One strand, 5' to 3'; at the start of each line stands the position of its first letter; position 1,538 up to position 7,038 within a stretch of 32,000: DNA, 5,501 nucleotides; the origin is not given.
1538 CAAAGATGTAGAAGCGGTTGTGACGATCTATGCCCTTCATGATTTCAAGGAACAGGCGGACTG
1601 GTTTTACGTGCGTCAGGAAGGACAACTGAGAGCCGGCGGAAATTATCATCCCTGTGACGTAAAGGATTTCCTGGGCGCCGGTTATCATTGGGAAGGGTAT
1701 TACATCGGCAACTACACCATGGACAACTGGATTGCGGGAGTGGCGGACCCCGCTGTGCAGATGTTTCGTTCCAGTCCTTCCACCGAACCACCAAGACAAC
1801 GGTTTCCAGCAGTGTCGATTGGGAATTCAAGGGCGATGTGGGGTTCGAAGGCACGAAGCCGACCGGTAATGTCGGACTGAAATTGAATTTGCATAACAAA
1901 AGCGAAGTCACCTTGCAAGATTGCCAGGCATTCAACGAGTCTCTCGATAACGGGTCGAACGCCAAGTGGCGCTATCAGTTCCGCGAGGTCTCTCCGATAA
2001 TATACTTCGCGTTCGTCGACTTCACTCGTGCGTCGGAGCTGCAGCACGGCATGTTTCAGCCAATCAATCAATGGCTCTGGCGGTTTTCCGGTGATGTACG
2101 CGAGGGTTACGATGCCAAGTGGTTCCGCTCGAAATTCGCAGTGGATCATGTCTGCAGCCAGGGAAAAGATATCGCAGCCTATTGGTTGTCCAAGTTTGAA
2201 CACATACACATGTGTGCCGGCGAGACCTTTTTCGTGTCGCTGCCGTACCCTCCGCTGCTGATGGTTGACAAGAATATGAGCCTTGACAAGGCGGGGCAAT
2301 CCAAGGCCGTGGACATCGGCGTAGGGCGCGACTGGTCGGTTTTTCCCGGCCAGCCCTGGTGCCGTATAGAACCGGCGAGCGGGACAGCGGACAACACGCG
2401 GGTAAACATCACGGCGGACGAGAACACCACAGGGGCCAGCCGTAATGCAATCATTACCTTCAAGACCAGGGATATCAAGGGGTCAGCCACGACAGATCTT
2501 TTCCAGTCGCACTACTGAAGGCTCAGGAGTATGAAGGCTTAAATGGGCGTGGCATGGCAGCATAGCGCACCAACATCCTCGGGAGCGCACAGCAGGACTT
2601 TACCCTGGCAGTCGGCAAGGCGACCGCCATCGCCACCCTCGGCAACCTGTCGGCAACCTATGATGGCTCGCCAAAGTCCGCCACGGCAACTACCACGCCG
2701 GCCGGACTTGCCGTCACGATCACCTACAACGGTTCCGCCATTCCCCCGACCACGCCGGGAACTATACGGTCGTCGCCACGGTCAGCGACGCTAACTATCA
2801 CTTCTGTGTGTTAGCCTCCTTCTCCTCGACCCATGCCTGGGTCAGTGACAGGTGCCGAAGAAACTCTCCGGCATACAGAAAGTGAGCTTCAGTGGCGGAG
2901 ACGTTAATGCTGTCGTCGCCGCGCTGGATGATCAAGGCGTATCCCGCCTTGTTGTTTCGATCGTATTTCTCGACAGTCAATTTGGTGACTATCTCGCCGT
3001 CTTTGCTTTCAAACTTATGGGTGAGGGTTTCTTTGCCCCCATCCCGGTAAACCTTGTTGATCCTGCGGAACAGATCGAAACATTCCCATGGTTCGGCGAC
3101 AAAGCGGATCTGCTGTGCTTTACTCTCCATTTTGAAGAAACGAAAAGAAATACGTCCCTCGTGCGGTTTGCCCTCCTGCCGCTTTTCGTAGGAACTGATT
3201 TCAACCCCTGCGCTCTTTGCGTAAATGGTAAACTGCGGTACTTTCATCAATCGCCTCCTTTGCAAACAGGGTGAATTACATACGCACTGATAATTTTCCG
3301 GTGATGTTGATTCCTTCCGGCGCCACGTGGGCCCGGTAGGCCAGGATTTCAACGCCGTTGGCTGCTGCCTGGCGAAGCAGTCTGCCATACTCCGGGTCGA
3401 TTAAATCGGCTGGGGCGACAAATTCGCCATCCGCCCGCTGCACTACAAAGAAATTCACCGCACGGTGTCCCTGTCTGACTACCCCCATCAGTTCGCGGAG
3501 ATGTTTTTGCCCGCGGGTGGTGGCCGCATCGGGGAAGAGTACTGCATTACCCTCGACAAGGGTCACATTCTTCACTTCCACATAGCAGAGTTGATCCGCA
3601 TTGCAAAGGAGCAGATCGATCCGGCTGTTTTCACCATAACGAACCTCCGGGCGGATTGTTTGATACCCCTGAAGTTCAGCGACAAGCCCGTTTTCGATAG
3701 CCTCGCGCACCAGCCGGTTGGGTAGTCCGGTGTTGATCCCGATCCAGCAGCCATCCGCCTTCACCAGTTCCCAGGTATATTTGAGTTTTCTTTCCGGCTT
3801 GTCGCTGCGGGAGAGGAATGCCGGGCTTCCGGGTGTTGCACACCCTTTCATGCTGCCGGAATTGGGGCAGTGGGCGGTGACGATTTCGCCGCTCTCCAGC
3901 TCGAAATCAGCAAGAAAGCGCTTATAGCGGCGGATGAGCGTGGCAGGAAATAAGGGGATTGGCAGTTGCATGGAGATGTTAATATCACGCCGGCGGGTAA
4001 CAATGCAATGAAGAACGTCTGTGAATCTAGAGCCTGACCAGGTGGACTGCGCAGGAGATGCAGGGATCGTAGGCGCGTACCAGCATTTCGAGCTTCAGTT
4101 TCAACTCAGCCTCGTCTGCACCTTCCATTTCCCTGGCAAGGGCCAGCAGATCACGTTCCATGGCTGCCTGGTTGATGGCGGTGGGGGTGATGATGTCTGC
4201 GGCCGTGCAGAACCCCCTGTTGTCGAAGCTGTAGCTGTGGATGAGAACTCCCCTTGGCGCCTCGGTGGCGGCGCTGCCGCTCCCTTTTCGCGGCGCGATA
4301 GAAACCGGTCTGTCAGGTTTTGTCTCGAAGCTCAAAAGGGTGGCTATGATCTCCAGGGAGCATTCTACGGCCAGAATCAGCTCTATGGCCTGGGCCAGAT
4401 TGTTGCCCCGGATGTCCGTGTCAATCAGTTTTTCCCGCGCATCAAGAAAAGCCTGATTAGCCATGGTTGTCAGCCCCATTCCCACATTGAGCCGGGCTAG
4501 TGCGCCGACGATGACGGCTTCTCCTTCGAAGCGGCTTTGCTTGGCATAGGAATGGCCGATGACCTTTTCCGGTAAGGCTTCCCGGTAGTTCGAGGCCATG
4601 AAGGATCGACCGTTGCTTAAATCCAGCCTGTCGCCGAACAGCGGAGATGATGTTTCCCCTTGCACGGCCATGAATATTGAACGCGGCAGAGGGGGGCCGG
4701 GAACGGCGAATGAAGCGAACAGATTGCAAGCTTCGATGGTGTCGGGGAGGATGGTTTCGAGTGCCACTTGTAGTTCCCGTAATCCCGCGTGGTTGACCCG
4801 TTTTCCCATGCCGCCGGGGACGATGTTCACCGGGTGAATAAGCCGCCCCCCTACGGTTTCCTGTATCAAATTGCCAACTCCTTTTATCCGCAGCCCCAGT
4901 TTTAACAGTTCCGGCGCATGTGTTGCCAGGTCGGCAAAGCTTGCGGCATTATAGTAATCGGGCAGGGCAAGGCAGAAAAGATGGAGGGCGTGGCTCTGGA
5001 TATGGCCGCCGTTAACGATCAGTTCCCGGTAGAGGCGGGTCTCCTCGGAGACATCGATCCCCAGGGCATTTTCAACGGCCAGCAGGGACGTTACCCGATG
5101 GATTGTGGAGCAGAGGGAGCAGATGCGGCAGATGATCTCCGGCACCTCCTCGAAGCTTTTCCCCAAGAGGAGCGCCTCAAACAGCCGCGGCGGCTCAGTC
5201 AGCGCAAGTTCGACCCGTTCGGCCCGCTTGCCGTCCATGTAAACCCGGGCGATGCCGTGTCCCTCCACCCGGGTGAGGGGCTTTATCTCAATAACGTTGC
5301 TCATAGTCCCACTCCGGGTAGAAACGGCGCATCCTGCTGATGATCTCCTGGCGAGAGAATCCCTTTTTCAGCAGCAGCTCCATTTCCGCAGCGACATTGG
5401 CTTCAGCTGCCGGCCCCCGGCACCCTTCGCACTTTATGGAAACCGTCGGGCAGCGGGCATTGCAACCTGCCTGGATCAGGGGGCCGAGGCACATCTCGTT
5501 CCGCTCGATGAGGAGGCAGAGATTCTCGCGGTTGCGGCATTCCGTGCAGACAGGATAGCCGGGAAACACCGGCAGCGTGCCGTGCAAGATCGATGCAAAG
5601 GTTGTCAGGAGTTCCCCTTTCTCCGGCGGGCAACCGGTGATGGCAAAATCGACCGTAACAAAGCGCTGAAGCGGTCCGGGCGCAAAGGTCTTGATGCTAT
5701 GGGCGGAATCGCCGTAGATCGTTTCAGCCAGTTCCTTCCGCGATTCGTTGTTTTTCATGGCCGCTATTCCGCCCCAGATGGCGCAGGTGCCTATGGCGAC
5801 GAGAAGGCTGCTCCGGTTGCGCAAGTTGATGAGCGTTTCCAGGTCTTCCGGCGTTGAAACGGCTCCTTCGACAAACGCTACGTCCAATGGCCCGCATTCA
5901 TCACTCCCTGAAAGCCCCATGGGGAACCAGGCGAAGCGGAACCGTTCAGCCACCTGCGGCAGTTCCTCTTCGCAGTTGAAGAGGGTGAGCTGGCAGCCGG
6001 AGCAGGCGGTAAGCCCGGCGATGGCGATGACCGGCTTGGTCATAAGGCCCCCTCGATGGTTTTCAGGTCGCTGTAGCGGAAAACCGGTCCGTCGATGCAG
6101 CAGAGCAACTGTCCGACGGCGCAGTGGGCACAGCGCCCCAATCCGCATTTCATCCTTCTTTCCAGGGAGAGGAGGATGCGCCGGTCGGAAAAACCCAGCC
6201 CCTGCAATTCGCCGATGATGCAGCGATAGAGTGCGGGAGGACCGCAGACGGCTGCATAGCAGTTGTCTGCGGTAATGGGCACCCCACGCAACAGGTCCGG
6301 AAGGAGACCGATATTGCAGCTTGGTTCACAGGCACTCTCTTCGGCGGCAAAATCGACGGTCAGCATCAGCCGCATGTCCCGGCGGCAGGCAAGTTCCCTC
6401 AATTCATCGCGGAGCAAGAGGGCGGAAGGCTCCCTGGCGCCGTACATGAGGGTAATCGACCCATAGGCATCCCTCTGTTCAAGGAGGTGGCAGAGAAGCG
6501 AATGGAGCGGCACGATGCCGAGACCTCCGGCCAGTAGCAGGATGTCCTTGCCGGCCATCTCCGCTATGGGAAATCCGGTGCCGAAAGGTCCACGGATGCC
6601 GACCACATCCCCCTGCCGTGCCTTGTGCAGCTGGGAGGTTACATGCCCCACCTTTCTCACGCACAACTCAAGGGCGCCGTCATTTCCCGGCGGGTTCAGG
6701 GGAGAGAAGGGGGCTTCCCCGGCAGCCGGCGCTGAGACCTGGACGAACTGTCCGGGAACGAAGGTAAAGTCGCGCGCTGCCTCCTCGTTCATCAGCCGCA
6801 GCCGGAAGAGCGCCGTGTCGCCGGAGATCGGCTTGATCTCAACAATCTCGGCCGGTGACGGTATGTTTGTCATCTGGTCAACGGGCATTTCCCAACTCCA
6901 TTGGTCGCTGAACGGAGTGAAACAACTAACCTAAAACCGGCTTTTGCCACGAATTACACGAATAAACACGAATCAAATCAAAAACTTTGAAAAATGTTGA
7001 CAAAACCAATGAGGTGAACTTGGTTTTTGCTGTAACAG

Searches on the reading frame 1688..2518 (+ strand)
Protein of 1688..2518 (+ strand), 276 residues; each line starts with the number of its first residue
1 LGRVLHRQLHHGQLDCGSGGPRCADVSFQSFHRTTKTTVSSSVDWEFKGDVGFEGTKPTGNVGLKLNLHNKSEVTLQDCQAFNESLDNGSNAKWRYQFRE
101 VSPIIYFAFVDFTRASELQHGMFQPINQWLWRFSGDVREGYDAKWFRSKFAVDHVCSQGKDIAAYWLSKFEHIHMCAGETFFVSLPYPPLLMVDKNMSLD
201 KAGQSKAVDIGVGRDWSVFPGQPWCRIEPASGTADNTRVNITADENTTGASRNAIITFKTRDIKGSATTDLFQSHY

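Call 65: search_protein_families(library=pfam, proteins=[window:1688-2518:+], max_evalue=0.001)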
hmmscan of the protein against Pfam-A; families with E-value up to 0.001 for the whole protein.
window:1688-2518:+ (276 aa): 2 families
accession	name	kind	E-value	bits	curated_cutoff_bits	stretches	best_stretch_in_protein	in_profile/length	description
PF13004.13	BACON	-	6.6e-10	39.3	25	1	216-266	3-53/61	Putative binding domain, N-terminal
PF19190.6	BACON_2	-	3.3e-05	24.2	25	1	216-267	35-87/94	Viral BACON domain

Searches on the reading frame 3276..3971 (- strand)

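Call 65: search_protein_families(library=pfam, proteins=[window:3276-3971:-], max_evalue=0.001)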
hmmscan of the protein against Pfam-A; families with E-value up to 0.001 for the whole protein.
window:3276-3971:- (231 aa): 2 families
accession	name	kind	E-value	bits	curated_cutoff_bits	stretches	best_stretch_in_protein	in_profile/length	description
PF03749.19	SfsA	-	1.9e-52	177.2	22.8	1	83-219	2-137/138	Sugar fermentation stimulation protein RE domain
PF17746.7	SfsA_N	-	1.3e-26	92.9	25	1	13-79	1-63/63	SfsA N-terminal OB domain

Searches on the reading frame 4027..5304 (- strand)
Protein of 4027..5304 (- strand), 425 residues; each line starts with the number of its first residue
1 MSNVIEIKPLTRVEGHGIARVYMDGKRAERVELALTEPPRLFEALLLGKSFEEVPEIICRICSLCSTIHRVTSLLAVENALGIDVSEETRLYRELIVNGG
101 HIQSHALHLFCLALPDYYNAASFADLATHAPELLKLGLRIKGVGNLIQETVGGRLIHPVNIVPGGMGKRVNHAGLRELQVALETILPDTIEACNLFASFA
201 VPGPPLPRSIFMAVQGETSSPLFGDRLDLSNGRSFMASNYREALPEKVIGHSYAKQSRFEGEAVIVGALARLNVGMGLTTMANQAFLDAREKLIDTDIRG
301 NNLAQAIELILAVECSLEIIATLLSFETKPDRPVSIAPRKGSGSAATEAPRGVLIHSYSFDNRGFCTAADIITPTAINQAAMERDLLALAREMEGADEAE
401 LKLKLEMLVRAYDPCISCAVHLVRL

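Call 65: search_protein_families(library=pfam, proteins=[window:4027-5304:-], max_evalue=0.001)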
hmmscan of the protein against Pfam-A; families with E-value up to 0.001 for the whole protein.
window:4027-5304:- (425 aa): 1 family
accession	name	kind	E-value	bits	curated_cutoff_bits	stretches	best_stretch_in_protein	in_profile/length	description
PF00374.24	NiFeSe_Hases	-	8.4e-29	101.3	25.8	2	40-125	1-86/508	Nickel-dependent hydrogenase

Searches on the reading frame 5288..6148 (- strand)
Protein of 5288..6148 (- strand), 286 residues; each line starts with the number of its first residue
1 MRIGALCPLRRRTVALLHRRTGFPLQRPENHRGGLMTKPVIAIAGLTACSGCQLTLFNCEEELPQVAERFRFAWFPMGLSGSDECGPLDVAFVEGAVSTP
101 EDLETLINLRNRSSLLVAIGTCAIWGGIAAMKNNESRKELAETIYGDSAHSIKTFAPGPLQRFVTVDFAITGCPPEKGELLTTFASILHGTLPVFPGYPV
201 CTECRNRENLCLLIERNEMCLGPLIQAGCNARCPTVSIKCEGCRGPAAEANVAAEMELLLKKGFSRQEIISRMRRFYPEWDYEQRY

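Call 65: search_protein_families(library=pfam, proteins=[window:5288-6148:-], max_evalue=0.001)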
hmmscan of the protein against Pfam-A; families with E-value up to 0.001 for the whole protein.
window:5288-6148:- (286 aa): 1 family
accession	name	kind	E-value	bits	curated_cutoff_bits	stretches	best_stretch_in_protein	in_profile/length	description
PF01058.29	Oxidored_q6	-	2.1e-24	86.1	27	1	49-185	1-126/128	NADH ubiquinone oxidoreductase, 20 Kd subunit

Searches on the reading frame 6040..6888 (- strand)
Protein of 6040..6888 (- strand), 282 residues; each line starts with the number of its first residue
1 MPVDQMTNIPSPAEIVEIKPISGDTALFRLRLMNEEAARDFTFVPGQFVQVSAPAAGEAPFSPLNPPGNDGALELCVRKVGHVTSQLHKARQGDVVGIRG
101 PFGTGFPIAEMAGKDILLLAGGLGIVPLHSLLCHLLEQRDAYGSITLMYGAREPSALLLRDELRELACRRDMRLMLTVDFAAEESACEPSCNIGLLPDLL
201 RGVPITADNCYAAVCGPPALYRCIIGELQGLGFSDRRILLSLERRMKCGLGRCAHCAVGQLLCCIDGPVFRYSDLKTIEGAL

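Call 65: search_protein_families(library=pfam, proteins=[window:6040-6888:-], max_evalue=0.001)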
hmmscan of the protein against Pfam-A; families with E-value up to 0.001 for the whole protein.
window:6040-6888:- (282 aa): 3 families
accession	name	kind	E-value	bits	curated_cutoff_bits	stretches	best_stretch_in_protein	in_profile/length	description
PF00970.30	FAD_binding_6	-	1.1e-11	45.3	21.1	1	13-104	2-96/99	Oxidoreductase FAD-binding domain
PF00175.26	NAD_binding_1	-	1.4e-10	42.2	22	1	118-223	1-106/109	Oxidoreductase NAD-binding domain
PF10418.14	DHODB_Fe-S_bind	-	1.8e-09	37.6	23.9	1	243-275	1-40/41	Iron-sulfur cluster binding domain of dihydroorotate dehydrogenase B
